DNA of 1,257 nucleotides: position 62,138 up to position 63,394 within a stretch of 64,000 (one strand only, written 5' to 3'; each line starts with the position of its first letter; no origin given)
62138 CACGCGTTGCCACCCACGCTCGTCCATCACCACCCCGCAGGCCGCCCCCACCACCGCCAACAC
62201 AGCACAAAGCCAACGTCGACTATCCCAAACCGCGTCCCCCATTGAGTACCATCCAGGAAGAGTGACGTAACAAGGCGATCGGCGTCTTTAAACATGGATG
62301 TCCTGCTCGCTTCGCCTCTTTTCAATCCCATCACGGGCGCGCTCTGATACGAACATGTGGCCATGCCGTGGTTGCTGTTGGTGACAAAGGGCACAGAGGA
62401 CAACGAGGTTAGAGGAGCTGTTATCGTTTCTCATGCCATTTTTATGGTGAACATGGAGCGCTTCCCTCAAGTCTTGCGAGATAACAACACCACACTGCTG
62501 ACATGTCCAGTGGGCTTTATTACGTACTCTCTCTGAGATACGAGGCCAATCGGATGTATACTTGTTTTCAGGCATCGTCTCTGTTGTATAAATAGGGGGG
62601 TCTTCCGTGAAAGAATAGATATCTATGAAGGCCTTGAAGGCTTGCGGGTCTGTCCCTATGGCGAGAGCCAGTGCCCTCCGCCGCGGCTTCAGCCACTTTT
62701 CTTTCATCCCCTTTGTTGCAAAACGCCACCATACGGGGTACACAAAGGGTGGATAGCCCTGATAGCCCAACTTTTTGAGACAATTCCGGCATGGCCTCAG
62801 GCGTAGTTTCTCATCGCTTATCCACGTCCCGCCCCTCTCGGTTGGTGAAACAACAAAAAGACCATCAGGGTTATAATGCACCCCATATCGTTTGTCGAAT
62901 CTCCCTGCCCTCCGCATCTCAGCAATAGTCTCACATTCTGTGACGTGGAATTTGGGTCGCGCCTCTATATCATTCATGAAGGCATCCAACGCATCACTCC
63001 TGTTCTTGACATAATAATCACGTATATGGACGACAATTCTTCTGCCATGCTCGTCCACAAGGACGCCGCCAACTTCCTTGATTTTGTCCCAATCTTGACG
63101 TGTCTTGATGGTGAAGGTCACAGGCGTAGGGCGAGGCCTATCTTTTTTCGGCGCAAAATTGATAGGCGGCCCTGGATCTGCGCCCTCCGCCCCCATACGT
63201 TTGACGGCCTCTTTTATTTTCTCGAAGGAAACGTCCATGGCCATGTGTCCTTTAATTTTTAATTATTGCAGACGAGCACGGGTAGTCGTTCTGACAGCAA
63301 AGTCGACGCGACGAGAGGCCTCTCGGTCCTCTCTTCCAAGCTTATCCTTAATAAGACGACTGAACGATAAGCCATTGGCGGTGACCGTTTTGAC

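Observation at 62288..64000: MotB/OmpA-like anchor protein followed by an HNH endonuclease at the window edge, a Zorya type II-like defence layout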

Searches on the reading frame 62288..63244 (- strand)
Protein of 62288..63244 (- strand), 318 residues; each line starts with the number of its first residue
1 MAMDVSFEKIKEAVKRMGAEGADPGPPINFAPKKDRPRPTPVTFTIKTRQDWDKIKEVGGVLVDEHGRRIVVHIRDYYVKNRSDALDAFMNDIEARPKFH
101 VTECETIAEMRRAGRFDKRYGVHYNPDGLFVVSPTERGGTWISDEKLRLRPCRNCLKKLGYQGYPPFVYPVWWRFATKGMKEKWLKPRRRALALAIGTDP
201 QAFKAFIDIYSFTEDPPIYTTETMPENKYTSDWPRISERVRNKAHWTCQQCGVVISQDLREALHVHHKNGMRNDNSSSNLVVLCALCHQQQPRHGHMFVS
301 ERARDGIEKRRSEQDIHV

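Call 8: search_protein_families(library=pfam, proteins=[window:62288-63244:-], max_evalue=1)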
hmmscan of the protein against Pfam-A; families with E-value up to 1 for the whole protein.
window:62288-63244:- (318 aa): 6 families
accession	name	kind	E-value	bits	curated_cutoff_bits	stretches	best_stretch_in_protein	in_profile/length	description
PF01844.29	HNH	-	0.00076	20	21.4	1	248-290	1-43/47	HNH endonuclease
PF13392.12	HNH_3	-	0.006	16.6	24.8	1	262-283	18-39/46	HNH endonuclease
PF14279.12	HNH_5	-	0.029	14.7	27.5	0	275-290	27-42/56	HNH endonuclease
PF07282.18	Cas12f1-like_TNB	-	0.05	14.2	26.3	1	217-259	24-54/60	Cas12f1-like, TNB domain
PF23145.1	Zf_2nd_IFT121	-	0.14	12.3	25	0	242-253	13-24/45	IFT121, second zinc finger domain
PF21826.1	DUF6887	-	0.55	11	24.2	0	75-101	13-42/62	Family of unknown function (DUF6887)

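Call 9: search_protein_families(library=padloc, proteins=[window:62288-63244:-], max_evalue=1)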
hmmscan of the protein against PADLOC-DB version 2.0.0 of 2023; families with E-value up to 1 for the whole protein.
window:62288-63244:- (318 aa): 7 families
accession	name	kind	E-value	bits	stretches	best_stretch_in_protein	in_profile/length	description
PDLC00645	ZorE2|ZorE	-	1.2e-57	193.6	2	205-316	169-279/375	HNH endonuclease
PDLC00642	ZorE2|ZorE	-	2.2e-53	179.6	1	47-316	48-282/283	HNH endonuclease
PDLC00643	ZorE2|ZorE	-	1.4e-45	153.8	2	211-299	181-269/282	HNH endonuclease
PDLC00644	ZorE2|ZorE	-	4.2e-24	83.6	2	229-304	175-252/267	HNH endonuclease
PDLC00646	ZorE2|ZorE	-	2.6e-18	64.7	1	1-164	1-148/162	HNH endonuclease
PDLC03673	HEase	-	4.5e-05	21.2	1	246-296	88-138/227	homing endonuclease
PDLC00893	JAB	-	0.031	12.3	1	55-96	22-63/157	JAB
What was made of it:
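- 62288..63244 (-): zorE, apparently intact (318 aa; NCBI starts it at the second Met, 316 aa): DUF8245 N-terminal domain plus a C-terminal HNH nuclease domain. PADLOC ZorE2 E 1.2e-57 (call 9).
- On Zorya type II: PADLOC ZorE2 E 1.2e-57, with one model covering residues 47-316 (call 9).
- On Homing or R-M HNH endonuclease unrelated to Zorya: The N-terminal domain matches ZorE2 models (call 9).
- A weak PADLOC homing-endonuclease hit exists, E 4.5e-5 (call 9). The ZorE match includes the N-terminal domain (call 9).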

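Call 10: find_encoding_contigs(protein=window:62288-63244:-, flank=10000, max_places=6)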
Protein window:62288-63244:- (318 aa): no gene with exactly this product is on record in the collection.

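Call 11: find_related_loci(query=window:62288-63244:-, collection=genome_contigs, flank=10000)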
Query window:62288-63244:- (318 aa) in genome_contigs; peptide patterns used: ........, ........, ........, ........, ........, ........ (x = any residue, [..] = any of these).
56 stretches matched a pattern; 2 encode a relative of the query (tblastn E <= 1e-3); 2 distinct loci.
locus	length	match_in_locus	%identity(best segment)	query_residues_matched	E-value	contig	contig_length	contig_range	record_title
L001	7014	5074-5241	36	265-314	2e-5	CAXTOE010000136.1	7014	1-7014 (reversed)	MAG TPA_asm: uncultured Acetobacteraceae bacterium isolate public_SRR14722177_metawrap_bin.1 genome assembly, contig: pu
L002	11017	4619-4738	45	96-133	2e-5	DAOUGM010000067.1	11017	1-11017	MAG TPA_asm: Anaerolineaceae bacterium isolate R69_173 k135_126440, whole genome shotgun sequence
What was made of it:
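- Tried and rejected: The genome_contigs scan with ZorE returned only two weak, unrelated loci, so the source genome is not in that collection (call 11).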

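Call 13: find_homologous_proteins(query=window:62288-63244:-)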
Query window:62288-63244:- (318 aa): 4 proteins with E <= 0.001 among 2623 candidates.
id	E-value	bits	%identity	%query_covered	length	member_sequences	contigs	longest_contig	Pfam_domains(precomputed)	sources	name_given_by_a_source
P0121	6.1e-222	754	100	99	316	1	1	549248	PF26739.1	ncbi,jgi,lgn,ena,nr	ncbi:MAG: HNH endonuclease [Alphaproteobacteria bacterium GM7ARS4]|nr:HNH endonuclease [Alphaproteob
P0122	1.3e-34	138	32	99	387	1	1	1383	PF13392.13,PF26739.1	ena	-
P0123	3.1e-30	123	31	85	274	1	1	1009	PF26739.1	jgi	jgi:hypothetical protein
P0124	5.3e-27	113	30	99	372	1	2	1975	PF26739.1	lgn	-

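Call 14: find_encoding_contigs(protein=P0121, flank=10000, max_places=4)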
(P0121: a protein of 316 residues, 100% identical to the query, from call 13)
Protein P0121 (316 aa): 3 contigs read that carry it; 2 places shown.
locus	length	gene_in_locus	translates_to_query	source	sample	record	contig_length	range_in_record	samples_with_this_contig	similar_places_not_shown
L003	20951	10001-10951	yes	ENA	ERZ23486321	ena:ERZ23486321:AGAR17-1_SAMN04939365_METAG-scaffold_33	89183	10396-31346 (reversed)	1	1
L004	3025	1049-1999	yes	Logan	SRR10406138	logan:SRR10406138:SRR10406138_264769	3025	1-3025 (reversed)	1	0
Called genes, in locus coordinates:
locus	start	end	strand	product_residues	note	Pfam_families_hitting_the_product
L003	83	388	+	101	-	PF00166:Cpn10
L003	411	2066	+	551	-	-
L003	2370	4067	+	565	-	PF01555:N6_N4_Mtase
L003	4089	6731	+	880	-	PF04851:ResIII, PF00270:DEAD (faint)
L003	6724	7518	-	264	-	-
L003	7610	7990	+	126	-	-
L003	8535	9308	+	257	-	-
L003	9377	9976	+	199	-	-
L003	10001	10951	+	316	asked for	PF26739:DUF8245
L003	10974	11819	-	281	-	-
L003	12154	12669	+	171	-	-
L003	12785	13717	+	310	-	PF12706:Lactamase_B_2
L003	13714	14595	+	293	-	PF03070:TENA_THI-4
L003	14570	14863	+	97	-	PF05402:PqqD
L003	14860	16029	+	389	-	PF01261:AP_endonuc_2 (faint), PF04055:Radical_SAM, PF13186:SPASM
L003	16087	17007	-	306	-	-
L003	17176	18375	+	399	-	PF12323:HTH_OrfB_IS605, PF01385:OrfB_IS605, PF07282:Cas12f1-like_TNB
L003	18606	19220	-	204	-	-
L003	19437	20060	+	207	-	PF01618:MotA_ExbB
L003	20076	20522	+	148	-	PF02472:ExbD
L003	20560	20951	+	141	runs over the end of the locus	PF02472:ExbD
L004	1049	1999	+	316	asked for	PF26739:DUF8245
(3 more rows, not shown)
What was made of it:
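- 62288..63244 (-): Pfam DUF8245 precomputed (calls 13, 14).
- On Zorya type II: PF26739 precomputed (calls 13, 14).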

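Call 20: find_related_loci(query=L003:8535-9305:+, collection=metagenome_contigs, flank=10000)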
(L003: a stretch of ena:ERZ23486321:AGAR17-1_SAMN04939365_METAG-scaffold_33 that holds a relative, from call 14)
Query L003:8535-9305:+ (257 aa) in metagenome_contigs; peptide patterns used: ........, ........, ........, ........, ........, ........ (x = any residue, [..] = any of these).
250 stretches matched a pattern; 1 encode a relative of the query (tblastn E <= 1e-3); 1 distinct loci.
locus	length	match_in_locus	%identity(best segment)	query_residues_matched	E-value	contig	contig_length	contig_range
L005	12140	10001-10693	22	32-257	4e-12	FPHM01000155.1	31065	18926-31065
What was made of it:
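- Tried and rejected: The metagenome scan with the ZorA tail returned one distant relative (L005), which I did not use (call 20).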

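Call 32: search_protein_families(library=padloc, proteins=[L003:8514-9305:+], max_evalue=0.01)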
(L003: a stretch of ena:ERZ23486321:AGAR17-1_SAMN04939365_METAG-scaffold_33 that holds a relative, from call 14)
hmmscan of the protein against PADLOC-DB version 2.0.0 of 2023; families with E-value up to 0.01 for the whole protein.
L003:8514-9305:+ (264 aa): 44 families (the best 25 are shown)
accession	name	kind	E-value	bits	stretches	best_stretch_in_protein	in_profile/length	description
PDLC00637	ZorA2|ZorA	-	1.9e-32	110.6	1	14-251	157-380/420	MotA/ExbB/TolQ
PDLC00638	ZorA2|ZorA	-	4.8e-29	99.5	1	23-210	191-360/545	MotA/ExbB/TolQ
PDLC00636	ZorA2|ZorA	-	2.7e-27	93.8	1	20-247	172-391/461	MotA/ExbB/TolQ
PDLC00640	ZorA2|ZorA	-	3.7e-25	86.6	2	24-203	200-365/590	MotA/ExbB/TolQ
PDLC00639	ZorA2|ZorA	-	2.1e-22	77.6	1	13-230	173-376/494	MotA/ExbB/TolQ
PDLC00635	ZorA2|ZorA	-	3.9e-11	40.7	1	22-180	264-408/505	MotA/ExbB/TolQ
PDLC00601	ZorA1|ZorA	-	1.1e-08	32.2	1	36-229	458-651/699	MotA/ExbB/TolQ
PDLC00598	ZorA1|ZorA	-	1.8e-08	31.3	1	13-225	281-634/663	MotA/ExbB/TolQ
PDLC00648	ZorA3|ZorA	-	2.8e-07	27.7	1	14-250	269-502/692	MotA/ExbB/TolQ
PDLC00600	ZorA1|ZorA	-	3.7e-07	27.1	1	15-246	440-666/677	MotA/ExbB/TolQ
PDLC00551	JetC2|JetC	-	8.4e-07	25.2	1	14-245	819-1050/1365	DUF3584 domain; MukB-like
PDLC03865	LmuB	-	1.6e-06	24.6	1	14-246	539-784/1007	-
PDLC00647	ZorA3|ZorA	-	2e-06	24.5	1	17-225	323-584/780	MotA/ExbB/TolQ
PDLC00604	ZorA1|ZorA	-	3.5e-06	23.7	1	110-252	300-439/639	MotA/ExbB/TolQ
PDLC00602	ZorA1|ZorA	-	4.2e-06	23.8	1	37-213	394-570/648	MotA/ExbB/TolQ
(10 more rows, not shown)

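Call 41: find_homologous_proteins(query=L003:8514-9305:+, max_evalue=1e-10)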
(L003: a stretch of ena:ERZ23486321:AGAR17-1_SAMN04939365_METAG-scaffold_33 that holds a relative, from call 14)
Query L003:8514-9305:+ (264 aa): 2 proteins with E <= 1e-10 among 662 candidates.
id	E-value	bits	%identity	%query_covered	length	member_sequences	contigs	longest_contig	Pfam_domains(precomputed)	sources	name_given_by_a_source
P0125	2.0e-151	520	97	100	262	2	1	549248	PF04513.18,PF07464.17,PF01442.24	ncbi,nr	ncbi:MAG: hypothetical protein GDA54_00455 [Alphaproteobacteria bacterium GM7ARS4]|nr:hypothetical p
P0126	2.6e-30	124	36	88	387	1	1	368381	PF28082.1,PF01442.24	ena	-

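Call 46: find_encoding_contigs(protein=P0125, flank=10000, max_places=5)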
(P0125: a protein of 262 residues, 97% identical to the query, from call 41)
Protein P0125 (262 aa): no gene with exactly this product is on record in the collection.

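Call 47: list_cluster_members(proteins=[P0125, P0001])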
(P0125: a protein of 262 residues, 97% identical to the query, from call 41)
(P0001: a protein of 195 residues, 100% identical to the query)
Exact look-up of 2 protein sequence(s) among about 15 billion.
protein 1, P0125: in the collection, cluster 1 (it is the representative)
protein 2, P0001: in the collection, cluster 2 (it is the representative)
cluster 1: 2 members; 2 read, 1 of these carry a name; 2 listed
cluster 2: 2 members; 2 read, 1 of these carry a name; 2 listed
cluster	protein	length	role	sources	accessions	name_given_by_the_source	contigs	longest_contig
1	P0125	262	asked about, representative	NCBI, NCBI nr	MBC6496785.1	MAG: hypothetical protein GDA54_00455 [Alphaproteobacteria bacterium GM7ARS4] | hypothetical protein [Alphaproteobacteria bacterium GM7ARS4]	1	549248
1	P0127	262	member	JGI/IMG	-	-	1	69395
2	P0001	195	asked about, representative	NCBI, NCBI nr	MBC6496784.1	MAG: OmpA family protein [Alphaproteobacteria bacterium GM7ARS4] | OmpA family protein [Alphaproteobacteria bacterium GM7ARS4]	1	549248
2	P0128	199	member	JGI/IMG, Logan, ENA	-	-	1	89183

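Call 49: find_encoding_contigs(protein=P0127, flank=4000, max_places=3)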
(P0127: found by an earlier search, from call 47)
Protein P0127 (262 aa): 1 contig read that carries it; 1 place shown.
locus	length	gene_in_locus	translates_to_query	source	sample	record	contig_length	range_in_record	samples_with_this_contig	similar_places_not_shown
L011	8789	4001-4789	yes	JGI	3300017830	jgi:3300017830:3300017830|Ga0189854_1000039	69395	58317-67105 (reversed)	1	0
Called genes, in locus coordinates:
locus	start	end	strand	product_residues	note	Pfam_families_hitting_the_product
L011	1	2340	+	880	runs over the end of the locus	PF04851:ResIII, PF00270:DEAD (faint)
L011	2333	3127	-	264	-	-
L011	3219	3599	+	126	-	-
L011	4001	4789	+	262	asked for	PF07464:ApoLp-III (faint), PF01442:Apolipoprotein (faint), PF04513:Baculo_PEP_C (faint)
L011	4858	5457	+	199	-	-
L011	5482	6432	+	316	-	PF26739:DUF8245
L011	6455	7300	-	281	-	-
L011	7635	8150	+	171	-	-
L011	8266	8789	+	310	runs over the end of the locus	PF12706:Lactamase_B_2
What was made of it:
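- Tried and rejected: The differently called versions P0121 and P0127 worked (calls 14, 49).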

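Call 52: search_protein_families(library=padloc, proteins=[L003:2370-4064:+, L003:4089-6728:+, L003:6779-8155:-, L011:4001-4786:+], max_evalue=0.001)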
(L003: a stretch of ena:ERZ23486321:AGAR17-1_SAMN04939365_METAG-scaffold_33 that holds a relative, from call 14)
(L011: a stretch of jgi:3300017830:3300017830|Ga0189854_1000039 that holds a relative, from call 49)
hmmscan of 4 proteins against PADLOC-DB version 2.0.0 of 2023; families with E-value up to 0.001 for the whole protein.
L003:2370-4064:+ (565 aa): 28 families (the best 25 are shown)
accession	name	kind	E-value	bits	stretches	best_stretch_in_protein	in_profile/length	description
PDLC03640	MTase_III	-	5.3e-159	528.6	2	5-428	4-456/654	Type III methyltransferase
PDLC03644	MTase_III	-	9.1e-137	455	1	5-562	4-541/542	Type III methyltransferase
PDLC03634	MTase_III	-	2.5e-89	298.8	1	5-409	60-450/621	Type III methyltransferase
PDLC03641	MTase_III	-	1.6e-76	256.3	1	43-408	103-451/657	Type III methyltransferase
PDLC03636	MTase_III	-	4e-61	205.5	2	108-422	89-412/575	Type III methyltransferase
PDLC03642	MTase_III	-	1.7e-56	190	1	45-425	83-421/528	Type III methyltransferase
PDLC03635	MTase_III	-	4.1e-55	185.7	1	43-444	217-601/708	Type III methyltransferase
PDLC03637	MTase_III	-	7.3e-44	148.3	2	43-216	120-287/513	Type III methyltransferase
PDLC03639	MTase_III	-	2.2e-43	146.5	2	43-245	86-268/639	Type III methyltransferase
PDLC03645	MTase_III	-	3.7e-33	112.5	2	46-247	141-324/709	Type III methyltransferase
PDLC03354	MTase_II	-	4.8e-33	112.8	1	43-230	54-247/425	Type II methyltransferase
PDLC03646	MTase_III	-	1.5e-32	110.4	2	267-431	687-852/1057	Type III methyltransferase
PDLC03638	MTase_III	-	5.1e-32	109.1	1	45-421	381-683/816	Type III methyltransferase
PDLC03300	MTase_II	-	6.7e-25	85.8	2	43-199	10-169/302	Type II methyltransferase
PDLC03278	MTase_II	-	2.4e-24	84.5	2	65-193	19-122/390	Type II methyltransferase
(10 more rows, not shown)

L003:4089-6728:+ (880 aa): 10 families
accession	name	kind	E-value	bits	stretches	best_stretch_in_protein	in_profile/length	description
PDLC03653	REase_III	-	9.6e-219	726.7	1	1-875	1-878/883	Type III restriction enzyme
PDLC03650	REase_III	-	1e-47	161.2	1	85-488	55-443/898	Type III restriction enzyme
PDLC03647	REase_III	-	1.9e-11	40.9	1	413-468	499-554/989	Type III restriction enzyme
PDLC03649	REase_III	-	2.1e-10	37.2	1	413-465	487-539/973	Type III restriction enzyme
PDLC03648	REase_III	-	1.2e-06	24.9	1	254-469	131-359/871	Type III restriction enzyme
PDLC04531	PDC-M23B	-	2e-06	24.1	1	90-156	316-381/1060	-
PDLC02707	PbeA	-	3.3e-06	24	0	92-146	273-323/672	PbeA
PDLC03659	mREase_IV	-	8.5e-06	21.9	0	402-469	490-558/945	Type IV methyl-directed restriction enzyme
PDLC03658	mREase_IV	-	1.1e-05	21.3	0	258-298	338-378/953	Type IV methyl-directed restriction enzyme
PDLC03652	REase_III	-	0.00045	16.4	0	412-468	336-392/809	Type III restriction enzyme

L003:6779-8155:- (458 aa): 0 families

L011:4001-4786:+ (262 aa): 37 families (the best 25 are shown)
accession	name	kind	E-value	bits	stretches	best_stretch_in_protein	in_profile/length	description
PDLC00637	ZorA2|ZorA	-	2.6e-34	116.7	1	19-251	157-382/420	MotA/ExbB/TolQ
PDLC00636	ZorA2|ZorA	-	2.3e-29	100.6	1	25-245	172-391/461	MotA/ExbB/TolQ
PDLC00638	ZorA2|ZorA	-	1.1e-28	98.4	1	27-212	190-364/545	MotA/ExbB/TolQ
PDLC00640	ZorA2|ZorA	-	2.2e-26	90.7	1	29-201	200-365/590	MotA/ExbB/TolQ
PDLC00639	ZorA2|ZorA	-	2.4e-24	84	1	18-228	173-376/494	MotA/ExbB/TolQ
PDLC00635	ZorA2|ZorA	-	1.5e-11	42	1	26-178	263-408/505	MotA/ExbB/TolQ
PDLC00601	ZorA1|ZorA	-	9.8e-10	35.7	1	28-232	446-645/699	MotA/ExbB/TolQ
PDLC00598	ZorA1|ZorA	-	2.3e-09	34.2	1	99-240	511-651/663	MotA/ExbB/TolQ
PDLC00600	ZorA1|ZorA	-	3.9e-07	27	1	17-244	448-666/677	MotA/ExbB/TolQ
PDLC00648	ZorA3|ZorA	-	4.3e-07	27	1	19-247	269-501/692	MotA/ExbB/TolQ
PDLC00553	JetC2|JetC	-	4.9e-07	26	1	19-252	823-1055/1361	DUF3584 domain; MukB-like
PDLC00551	JetC2|JetC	-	8.9e-07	25.1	1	18-215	818-1015/1365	DUF3584 domain; MukB-like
PDLC00604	ZorA1|ZorA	-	1.3e-06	25.1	1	116-250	308-439/639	MotA/ExbB/TolQ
PDLC00512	JetC1|JetC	-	3.1e-06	23.5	1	24-205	665-842/1123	DUF3584 domain; MukB-like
PDLC00647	ZorA3|ZorA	-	4.1e-06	23.5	1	22-224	323-585/780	MotA/ExbB/TolQ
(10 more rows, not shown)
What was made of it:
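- On Zorya type II: ZorA2 models E 1e-24 to 1e-34 (calls 32, 52).
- ZorA2 E 1.9e-32 and 2.6e-34 (calls 32, 52). Here Mod, Res and a proline-rich gene lie between groEL and the zorA stump (calls 14, 52).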
